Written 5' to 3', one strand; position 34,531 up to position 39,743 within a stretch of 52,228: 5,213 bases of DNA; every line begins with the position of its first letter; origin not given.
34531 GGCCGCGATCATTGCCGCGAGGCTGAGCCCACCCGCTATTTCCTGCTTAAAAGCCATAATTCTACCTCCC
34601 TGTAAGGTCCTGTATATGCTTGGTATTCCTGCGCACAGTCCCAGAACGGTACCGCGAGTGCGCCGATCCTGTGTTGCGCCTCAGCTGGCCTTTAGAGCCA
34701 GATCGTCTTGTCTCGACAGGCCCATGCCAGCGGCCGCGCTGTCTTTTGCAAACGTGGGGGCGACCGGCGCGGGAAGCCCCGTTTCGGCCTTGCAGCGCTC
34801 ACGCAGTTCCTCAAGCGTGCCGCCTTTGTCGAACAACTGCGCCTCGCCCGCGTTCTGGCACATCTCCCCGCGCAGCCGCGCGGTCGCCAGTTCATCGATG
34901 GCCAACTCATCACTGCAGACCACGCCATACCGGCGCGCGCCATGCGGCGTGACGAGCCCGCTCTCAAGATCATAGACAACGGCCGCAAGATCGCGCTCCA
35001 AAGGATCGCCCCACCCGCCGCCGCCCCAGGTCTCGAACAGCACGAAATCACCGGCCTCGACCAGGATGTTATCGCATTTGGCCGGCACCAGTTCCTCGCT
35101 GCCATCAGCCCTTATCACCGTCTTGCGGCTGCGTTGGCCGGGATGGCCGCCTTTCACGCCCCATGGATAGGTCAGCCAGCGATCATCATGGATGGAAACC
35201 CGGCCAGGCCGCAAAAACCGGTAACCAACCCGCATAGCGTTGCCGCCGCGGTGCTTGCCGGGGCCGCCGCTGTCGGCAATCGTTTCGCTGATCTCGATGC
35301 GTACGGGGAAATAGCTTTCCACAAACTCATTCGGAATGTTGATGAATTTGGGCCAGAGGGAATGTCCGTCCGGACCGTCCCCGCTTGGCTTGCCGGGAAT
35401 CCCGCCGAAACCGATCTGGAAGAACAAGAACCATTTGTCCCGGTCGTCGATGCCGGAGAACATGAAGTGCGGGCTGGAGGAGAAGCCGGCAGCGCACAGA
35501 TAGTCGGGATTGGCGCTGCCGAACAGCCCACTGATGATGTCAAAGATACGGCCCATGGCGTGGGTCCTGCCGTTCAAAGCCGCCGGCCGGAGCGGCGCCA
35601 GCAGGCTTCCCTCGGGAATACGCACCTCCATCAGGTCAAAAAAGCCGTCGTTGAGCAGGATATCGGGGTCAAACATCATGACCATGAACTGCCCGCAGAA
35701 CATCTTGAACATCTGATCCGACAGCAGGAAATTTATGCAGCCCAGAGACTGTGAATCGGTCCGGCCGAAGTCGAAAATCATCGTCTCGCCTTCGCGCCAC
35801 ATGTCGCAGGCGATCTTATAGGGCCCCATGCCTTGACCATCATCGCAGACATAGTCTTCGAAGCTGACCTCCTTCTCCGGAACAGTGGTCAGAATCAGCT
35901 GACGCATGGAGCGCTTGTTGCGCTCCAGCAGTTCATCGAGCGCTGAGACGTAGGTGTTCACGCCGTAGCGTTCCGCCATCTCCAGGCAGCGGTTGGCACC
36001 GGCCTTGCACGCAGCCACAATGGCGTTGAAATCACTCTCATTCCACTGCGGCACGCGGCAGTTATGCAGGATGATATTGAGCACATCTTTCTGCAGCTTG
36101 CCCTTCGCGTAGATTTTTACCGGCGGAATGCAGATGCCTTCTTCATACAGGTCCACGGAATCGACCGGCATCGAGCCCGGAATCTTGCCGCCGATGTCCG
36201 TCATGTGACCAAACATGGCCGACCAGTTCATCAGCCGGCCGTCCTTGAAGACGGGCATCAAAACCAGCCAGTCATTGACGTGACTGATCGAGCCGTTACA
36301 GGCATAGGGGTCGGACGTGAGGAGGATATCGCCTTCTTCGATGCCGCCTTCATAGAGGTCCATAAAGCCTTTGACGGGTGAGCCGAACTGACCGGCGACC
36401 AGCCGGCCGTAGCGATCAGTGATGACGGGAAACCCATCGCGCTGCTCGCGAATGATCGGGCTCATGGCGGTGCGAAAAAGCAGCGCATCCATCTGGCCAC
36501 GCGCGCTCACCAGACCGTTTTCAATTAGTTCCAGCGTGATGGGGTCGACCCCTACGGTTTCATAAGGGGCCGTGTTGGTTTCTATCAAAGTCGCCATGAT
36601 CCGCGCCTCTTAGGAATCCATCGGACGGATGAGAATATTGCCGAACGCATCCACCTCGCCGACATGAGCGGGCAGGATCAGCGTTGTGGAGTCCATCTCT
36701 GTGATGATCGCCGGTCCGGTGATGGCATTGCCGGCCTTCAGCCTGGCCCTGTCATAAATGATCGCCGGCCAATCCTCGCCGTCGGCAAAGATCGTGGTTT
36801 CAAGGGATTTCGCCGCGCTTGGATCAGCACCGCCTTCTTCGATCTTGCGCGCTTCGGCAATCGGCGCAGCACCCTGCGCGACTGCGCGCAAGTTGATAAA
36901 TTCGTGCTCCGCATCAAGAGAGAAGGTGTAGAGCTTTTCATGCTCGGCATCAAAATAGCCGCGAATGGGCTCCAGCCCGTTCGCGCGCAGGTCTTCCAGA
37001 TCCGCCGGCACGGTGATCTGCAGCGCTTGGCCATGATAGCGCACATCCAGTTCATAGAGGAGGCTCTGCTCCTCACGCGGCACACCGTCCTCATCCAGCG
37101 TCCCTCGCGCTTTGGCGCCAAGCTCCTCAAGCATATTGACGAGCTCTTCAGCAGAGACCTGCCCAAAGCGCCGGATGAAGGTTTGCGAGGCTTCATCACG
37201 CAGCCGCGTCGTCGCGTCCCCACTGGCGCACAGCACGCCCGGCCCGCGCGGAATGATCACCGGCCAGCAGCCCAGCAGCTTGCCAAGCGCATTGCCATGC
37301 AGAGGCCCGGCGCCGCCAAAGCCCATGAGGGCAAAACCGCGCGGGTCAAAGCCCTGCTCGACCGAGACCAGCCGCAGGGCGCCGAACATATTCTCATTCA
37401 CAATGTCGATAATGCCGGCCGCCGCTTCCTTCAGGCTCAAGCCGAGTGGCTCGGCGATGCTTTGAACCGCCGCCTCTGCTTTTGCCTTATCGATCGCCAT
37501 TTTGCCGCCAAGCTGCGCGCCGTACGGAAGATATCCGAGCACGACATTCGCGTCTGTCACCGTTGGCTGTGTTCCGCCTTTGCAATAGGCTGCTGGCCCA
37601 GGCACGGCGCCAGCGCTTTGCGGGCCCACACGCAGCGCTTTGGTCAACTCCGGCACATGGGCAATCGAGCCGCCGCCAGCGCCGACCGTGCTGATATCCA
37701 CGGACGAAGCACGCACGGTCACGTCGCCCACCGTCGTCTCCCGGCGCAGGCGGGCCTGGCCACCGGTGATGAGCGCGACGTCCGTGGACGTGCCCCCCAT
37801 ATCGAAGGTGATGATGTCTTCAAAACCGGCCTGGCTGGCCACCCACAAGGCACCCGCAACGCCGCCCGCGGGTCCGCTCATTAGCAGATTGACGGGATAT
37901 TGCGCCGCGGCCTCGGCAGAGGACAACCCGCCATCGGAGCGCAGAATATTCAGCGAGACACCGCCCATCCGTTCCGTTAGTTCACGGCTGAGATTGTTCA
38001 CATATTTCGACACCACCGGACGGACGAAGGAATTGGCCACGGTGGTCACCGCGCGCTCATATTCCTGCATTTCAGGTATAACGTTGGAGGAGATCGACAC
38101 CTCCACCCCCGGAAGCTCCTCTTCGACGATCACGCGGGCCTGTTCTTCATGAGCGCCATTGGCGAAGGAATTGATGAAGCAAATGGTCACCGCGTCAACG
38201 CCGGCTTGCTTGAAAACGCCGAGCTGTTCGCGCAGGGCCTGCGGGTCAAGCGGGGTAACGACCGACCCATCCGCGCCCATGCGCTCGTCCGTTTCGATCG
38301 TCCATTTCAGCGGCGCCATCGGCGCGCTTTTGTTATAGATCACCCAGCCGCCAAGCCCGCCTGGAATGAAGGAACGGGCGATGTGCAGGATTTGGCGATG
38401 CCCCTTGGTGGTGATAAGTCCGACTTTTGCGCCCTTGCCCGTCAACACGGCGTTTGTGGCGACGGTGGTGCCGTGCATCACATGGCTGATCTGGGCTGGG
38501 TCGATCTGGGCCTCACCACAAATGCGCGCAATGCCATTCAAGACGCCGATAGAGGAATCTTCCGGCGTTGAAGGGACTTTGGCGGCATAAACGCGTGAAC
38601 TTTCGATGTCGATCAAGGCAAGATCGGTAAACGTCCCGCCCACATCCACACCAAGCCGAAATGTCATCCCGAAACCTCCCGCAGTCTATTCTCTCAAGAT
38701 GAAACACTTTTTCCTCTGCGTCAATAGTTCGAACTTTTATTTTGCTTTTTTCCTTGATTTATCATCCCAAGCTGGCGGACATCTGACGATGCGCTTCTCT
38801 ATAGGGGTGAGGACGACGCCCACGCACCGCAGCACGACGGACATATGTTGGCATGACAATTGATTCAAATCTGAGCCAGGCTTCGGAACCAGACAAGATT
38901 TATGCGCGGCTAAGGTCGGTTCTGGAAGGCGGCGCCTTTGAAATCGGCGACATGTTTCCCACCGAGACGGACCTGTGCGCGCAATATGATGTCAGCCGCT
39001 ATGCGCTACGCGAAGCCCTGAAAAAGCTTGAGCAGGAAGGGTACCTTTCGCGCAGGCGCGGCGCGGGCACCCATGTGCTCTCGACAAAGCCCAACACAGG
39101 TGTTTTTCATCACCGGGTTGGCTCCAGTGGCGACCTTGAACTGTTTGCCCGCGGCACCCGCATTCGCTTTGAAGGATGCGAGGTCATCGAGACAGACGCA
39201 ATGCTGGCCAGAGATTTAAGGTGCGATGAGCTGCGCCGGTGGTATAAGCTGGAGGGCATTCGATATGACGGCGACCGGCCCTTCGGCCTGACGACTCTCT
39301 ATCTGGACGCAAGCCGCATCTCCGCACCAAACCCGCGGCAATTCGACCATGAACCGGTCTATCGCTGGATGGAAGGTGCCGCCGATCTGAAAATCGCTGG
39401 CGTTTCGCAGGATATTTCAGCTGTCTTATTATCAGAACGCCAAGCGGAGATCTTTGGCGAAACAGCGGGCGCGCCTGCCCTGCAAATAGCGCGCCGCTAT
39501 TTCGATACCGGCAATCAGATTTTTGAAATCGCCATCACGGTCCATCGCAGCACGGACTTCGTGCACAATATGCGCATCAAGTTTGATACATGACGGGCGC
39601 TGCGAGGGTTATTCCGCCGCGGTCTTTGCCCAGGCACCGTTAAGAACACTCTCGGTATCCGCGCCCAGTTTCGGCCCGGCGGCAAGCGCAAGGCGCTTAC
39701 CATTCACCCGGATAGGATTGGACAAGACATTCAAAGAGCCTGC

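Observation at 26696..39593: Locus 2: TonB receptor + HyuAB + C45 Ntn-hydrolase + Cys-amidohydrolase + CoA-transferase/ACAD/MaoC/CitE operon with divergent GntR - best candidate for an undescribed cyclic-amide catabolic system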

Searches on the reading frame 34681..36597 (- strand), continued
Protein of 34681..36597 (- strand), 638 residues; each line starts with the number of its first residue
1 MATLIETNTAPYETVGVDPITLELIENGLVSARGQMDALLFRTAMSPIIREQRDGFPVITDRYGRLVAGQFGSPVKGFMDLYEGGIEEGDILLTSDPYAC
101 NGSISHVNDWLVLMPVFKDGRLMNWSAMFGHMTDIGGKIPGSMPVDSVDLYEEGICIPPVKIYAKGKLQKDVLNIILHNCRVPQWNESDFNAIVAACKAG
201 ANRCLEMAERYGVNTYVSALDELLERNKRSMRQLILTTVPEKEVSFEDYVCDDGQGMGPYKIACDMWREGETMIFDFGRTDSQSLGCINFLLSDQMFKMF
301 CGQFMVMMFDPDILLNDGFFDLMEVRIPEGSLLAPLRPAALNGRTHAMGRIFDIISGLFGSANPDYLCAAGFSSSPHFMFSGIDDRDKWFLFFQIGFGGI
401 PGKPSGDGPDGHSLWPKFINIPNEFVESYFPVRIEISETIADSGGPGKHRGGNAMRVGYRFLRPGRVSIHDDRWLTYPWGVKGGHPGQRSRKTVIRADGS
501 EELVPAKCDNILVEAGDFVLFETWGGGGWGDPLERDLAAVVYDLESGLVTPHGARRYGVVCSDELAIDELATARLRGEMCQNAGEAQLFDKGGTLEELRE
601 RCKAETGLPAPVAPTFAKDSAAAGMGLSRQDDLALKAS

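Call 86: search_protein_families(library=ncbifam, proteins=[L009:12687-14168:+, L010:3414-4820:-, L010:6936-7859:+, L017:13079-13714:+, L009:12024-12644:+], max_evalue=1e-10)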
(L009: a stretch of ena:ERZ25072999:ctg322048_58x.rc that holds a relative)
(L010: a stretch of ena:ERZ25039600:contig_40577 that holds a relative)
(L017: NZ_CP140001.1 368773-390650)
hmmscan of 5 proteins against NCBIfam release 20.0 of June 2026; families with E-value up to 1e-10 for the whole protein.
L009:12687-14168:+ (493 aa): 26 families (the best 25 are shown)
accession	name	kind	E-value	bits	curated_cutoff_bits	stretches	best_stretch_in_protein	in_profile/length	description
NF006006.0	PRK08137.1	equivalog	4.9e-115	385.3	534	1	3-490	29-518/529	amidase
NF005300.0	PRK06828.1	subfamily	6e-106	354.8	494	2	6-349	11-362/491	amidase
NF005219.0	PRK06707.1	equivalog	3.9e-77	259.9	498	1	4-352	67-414/536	amidase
NF005688.0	PRK07488.1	equivalog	6.7e-77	259.4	532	1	4-486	7-469/474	indoleacetamide hydrolase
NF005565.0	PRK07235.1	subfamily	2.3e-69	234.4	545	1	50-313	61-320/506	amidase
NF004815.0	PRK06169.1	equivalog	3.7e-69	233.5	506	1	4-486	6-462/471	amidase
NF005686.0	PRK07486.1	subfamily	1.1e-66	225.5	465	1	7-310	13-309/486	amidase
TIGR00132.1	gatA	equivalog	7.5e-65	219.5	481.1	1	18-318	6-293/466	Asp-tRNA(Asn)/Glu-tRNA(Gln) amidotransferase subunit GatA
NF005450.0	PRK07042.1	equivalog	2.5e-64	217.5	458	1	8-486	7-455/464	amidase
NF004816.0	PRK06170.1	equivalog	5.9e-60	203.3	503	1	8-317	12-315/493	amidase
NF005460.0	PRK07056.1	subfamily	6.8e-59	200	447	1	7-483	7-453/457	amidase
NF005687.0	PRK07487.1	subfamily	4.4e-58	197.2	428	1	12-483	12-456/468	amidase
NF009119.0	PRK12470.1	equivalog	5.5e-58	197.1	498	1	15-249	16-246/462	amidase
NF006043.0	PRK08186.1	subfamily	1.3e-55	189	487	1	7-485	6-450/600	allophanate hydrolase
NF006631.0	PRK09201.1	equivalog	2.8e-55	187.9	461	1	5-298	4-291/466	AtzE family amidohydrolase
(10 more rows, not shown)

L010:3414-4820:- (468 aa): 19 families
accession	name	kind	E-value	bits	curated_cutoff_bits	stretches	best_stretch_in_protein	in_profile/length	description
NF004016.0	PRK05478.1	subfamily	1.7e-212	706.1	510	1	4-466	2-466/468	3-isopropylmalate dehydratase large subunit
NF009116.0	PRK12466.1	subfamily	2.5e-202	672.6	531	1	4-466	3-468/472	3-isopropylmalate dehydratase large subunit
TIGR00170.1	leuC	equivalog_domain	2.4e-197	656.1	560.25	1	5-464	2-464/466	3-isopropylmalate dehydratase large subunit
NF001614.1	PRK00402.1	subfamily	1.4e-106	356.7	385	2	7-308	2-283/415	aconitase/3-isopropylmalate dehydratase large subunit family protein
TIGR01343.1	hacA_fam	subfamily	3.6e-98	328.9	385.7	2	26-307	20-279/412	homoaconitate hydratase family protein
TIGR02086.1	IPMI_arch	subfamily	4.9e-89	298.9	410.15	2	7-307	2-277/411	3-isopropylmalate dehydratase/homoaconitate hydratase family large subunit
NF005558.0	PRK07229.1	equivalog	8.5e-79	265.8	612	1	6-466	3-415/647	aconitate hydratase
NF040615.1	HacA_Meth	equivalog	6.3e-77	259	550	2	24-307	19-286/419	homoaconitase large subunit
TIGR02083.1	LEU2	equivalog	6.2e-76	256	610.65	2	28-305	24-280/419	3-isopropylmalate dehydratase large subunit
TIGR01342.1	acon_putative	hypoth_equivalog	4.1e-58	197.1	719.15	2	112-307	94-278/655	putative aconitate hydratase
TIGR00139.1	h_aconitase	equivalog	2.3e-41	141.9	529.9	2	109-254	97-244/709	homoaconitase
TIGR01340.1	aconitase_mito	equivalog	2.8e-41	141.7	825.35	1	112-460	133-472/745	aconitate hydratase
NF006757.0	PRK09277.1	subfamily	9.7e-33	112.9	686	1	124-461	200-559/888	aconitate hydratase AcnA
NF009520.0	PRK12881.1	subfamily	3.4e-32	111.1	905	1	129-461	205-560/893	aconitate hydratase AcnA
NF006690.0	PRK09238.1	equivalog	8.7e-28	96.7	782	1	333-461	686-812/852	bifunctional aconitate hydratase 2/2-methylisocitrate dehydratase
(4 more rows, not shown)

L010:6936-7859:+ (307 aa): 8 families
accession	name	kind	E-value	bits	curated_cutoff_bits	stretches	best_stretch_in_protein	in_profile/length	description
NF004283.0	PRK05692.1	subfamily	4.8e-96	321.4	246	1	5-297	3-295/300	hydroxymethylglutaryl-CoA lyase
TIGR02146.1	LysS_fung_arch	equivalog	3.9e-20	72.4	413.55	1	11-240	1-220/344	homocitrate synthase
NF002085.0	PRK00915.1-2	subfamily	5.9e-18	64.9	517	1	5-280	10-269/504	2-isopropylmalate synthase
TIGR02660.1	nifV_homocitr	equivalog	1.8e-17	63.7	462.9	1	9-283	2-260/365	homocitrate synthase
NF006049.0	PRK08195.1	subfamily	1.9e-16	60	229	1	158-279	147-263/344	4-hyroxy-2-oxovalerate/4-hydroxy-2-oxopentanoic acid aldolase,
TIGR02090.1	LEU1_arch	subfamily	2.1e-14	53.4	484.75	1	9-261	1-236/363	isopropylmalate/citramalate/homocitrate synthases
TIGR03217.1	4OH_2_O_val_ald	equivalog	5.4e-14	52.1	286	1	158-278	142-257/334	4-hydroxy-2-oxovalerate aldolase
NF042433.1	CitmalDyn_Leptosp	equivalog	3.2e-13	49.1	950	1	7-277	6-270/514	(R)-citramalate synthase CimA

L017:13079-13714:+ (211 aa): 3 families
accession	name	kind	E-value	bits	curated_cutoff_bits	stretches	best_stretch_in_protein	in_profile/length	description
NF008517.0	PRK11440.1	equivalog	7.2e-17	61.9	195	1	27-199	10-180/188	hydrolase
TIGR03614.1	RutB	equivalog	1e-13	51.5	377.95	1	28-204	18-215/226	pyrimidine utilization protein B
NF050097.1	BiurAmidohydBiuH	equivalog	1.7e-12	47.3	370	1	107-187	118-198/221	biuret amidohydrolase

L009:12024-12644:+ (206 aa): 1 family
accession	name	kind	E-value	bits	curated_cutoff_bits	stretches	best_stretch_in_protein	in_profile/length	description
NF050097.1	BiurAmidohydBiuH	equivalog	2.4e-13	50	370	0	97-183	112-198/221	biuret amidohydrolase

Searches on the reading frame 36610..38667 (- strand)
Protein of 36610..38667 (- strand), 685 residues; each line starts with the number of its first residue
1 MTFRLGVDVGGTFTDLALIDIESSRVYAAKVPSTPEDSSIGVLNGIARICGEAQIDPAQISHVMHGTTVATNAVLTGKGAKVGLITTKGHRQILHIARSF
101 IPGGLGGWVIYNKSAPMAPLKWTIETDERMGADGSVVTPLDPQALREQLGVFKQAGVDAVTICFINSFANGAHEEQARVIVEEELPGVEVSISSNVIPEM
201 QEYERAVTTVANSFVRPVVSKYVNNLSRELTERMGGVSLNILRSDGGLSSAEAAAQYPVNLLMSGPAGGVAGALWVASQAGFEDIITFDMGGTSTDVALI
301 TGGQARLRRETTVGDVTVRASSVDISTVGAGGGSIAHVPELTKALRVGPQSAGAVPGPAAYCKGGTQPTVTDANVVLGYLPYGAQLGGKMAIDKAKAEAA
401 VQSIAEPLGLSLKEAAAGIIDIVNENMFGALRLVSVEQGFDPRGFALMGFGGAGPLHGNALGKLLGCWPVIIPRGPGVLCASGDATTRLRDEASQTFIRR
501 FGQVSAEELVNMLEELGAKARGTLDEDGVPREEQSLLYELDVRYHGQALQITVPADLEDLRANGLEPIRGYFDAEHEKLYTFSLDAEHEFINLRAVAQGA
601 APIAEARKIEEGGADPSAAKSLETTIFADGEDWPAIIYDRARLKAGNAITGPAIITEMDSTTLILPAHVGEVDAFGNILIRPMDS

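Call 3: search_protein_families(library=pfam, proteins=[window:36610-38667:-])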
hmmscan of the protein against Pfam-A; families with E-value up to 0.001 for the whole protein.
window:36610-38667:- (685 aa): 4 families
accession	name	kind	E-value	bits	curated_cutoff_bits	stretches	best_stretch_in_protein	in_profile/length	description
PF01968.24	Hydantoinase_A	-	1.1e-86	291.2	22.9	1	205-491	1-289/291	Hydantoinase/oxoprolinase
PF05378.19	Hydant_A_N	-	2.1e-47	161.5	25.2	1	4-184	1-175/176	Hydantoinase/oxoprolinase N-terminal region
PF19278.4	Hydant_A_C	-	5e-12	46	21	1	506-667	11-176/193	Hydantoinase/oxoprolinase C-terminal domain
PF13941.12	MutL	-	0.00018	20.9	27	0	262-309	221-270/450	MutL protein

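Call 4: search_protein_families(library=ncbifam, proteins=[window:36610-38667:-])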
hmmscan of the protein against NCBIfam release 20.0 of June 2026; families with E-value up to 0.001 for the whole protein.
window:36610-38667:- (685 aa): 4 families
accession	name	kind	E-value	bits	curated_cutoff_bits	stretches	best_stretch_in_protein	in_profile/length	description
NF050156.1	CapLactmsAlpCapA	equivalog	4.7e-164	547.4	1000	1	3-676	1-681/689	caprolactamase subunit alpha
NF042975.2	AcphenoCarb_ApcC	equivalog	1.9e-89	300.7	1500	1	6-667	12-695/733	acetophenone carboxylase subunit gamma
NF042960.1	AcphenoCarb_ApcA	equivalog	2.6e-59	201.1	1250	2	130-679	109-654/658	acetophenone carboxylase subunit alpha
NF040745.1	accessory_GlmL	equivalog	0.00033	19.6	475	0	5-51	2-46/459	methylaspartate mutase accessory protein GlmL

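Call 21: search_solved_structures(query=window:36610-38667:-, max_evalue=0.001)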
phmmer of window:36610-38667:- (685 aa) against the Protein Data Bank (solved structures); distinct sequences matched with E-value up to 0.001: 6.
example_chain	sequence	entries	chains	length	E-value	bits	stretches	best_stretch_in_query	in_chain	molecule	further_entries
7hk5_A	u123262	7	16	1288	3.6e-134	451.9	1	4-680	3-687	N-methylhydantoinase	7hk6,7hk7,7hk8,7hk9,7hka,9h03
6yra_A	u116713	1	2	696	1.4e-118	400.4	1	3-667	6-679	5-oxoprolinase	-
5l9w_B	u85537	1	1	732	2e-87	297.4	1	5-682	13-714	Acetophenone carboxylase gamma subunit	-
5m45_B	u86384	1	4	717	4e-67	230.4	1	5-667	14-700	Acetone carboxylase beta subunit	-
5svb_B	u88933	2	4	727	6e-67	229.8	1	5-667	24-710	Acetone carboxylase beta subunit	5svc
5l9w_b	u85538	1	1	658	2.9e-46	161.5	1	4-677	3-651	Acetophenone carboxylase alpha subunit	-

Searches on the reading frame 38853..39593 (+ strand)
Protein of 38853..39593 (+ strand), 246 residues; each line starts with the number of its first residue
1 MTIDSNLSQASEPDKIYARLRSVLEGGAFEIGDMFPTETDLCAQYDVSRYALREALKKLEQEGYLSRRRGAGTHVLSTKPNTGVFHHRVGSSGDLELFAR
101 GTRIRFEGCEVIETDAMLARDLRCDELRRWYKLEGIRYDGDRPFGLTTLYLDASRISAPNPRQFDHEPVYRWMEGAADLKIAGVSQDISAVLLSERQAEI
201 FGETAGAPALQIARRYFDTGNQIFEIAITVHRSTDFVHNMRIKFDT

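Call 3: search_protein_families(library=pfam, proteins=[window:38853-39593:+])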
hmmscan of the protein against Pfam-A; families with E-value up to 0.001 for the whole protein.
window:38853-39593:+ (246 aa): 2 families
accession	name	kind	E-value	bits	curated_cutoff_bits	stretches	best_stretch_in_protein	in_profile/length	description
PF07702.18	UTRA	-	7.4e-20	71.6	23.8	1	105-236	9-140/141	UTRA domain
PF00392.27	GntR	-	1.3e-17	63.6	27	1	15-75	4-64/64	Bacterial regulatory proteins, gntR family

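Call 4: search_protein_families(library=ncbifam, proteins=[window:38853-39593:+])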
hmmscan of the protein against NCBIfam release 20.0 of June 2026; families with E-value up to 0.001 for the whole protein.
window:38853-39593:+ (246 aa): 22 families
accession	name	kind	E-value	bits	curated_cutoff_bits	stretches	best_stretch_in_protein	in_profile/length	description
TIGR02018.2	his_ut_repres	equivalog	9.8e-24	84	220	1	15-232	3-216/226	histidine utilization transcriptional repressor HutC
NF041547.1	GntR_LSA1692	equivalog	5.4e-17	62.2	275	1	15-213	5-201/233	GntR family transcriptional regulator, LSA1692 subfamily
NF007292.0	PRK09764.1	equivalog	2.7e-16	59.5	281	1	15-237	9-229/240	GntR family transcriptional regulator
TIGR02325.1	C_P_lyase_phnF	equivalog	1.8e-15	57.1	156.8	1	15-190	12-186/238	phosphonate metabolism transcriptional regulator PhnF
TIGR02404.1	trehalos_R_Bsub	equivalog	4.4e-15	56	211.95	1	15-236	4-225/233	trehalose operon repressor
TIGR03337.1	phnR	equivalog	7e-15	55.3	296.75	1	16-232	6-220/231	phosphonate utilization transcriptional regulator PhnR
NF052441.1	TransRegRv0792c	equivalog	1e-14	54.4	400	1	31-235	36-239/260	Rv0792c family HTH-type transcriptional regulator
NF008491.0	PRK11402.1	subfamily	1.2e-13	51.1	269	1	20-223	20-221/243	GntR family transcriptional regulator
NF007001.0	PRK09464.1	equivalog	8.1e-13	48.6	330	1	7-77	6-76/254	pyruvate dehydrogenase complex transcriptional repressor PdhR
NF007741.0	PRK10421.1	equivalog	9.3e-13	48.1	311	1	13-77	9-73/262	transcriptional regulator LldR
NF008571.0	PRK11523.1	equivalog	1.3e-11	44.4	396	1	15-82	12-79/258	transcriptional regulator ExuR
NF011575.0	PRK14999.1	equivalog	4.7e-11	42.4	424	1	20-155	21-155/241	histidine utilization repressor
NF007486.0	PRK10079.1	equivalog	1.2e-09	38.3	363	1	14-81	15-80/241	phosphonate metabolism transcriptional regulator PhnF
NF003011.0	PRK03837.1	subfamily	1.2e-08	34.9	260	1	14-79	16-81/241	transcriptional regulator NanR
NF052282.1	PLP_TF_PdxR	equivalog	2.2e-08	33.6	320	1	14-80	4-70/448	MocR-like pyridoxine biosynthesis transcription factor PdxR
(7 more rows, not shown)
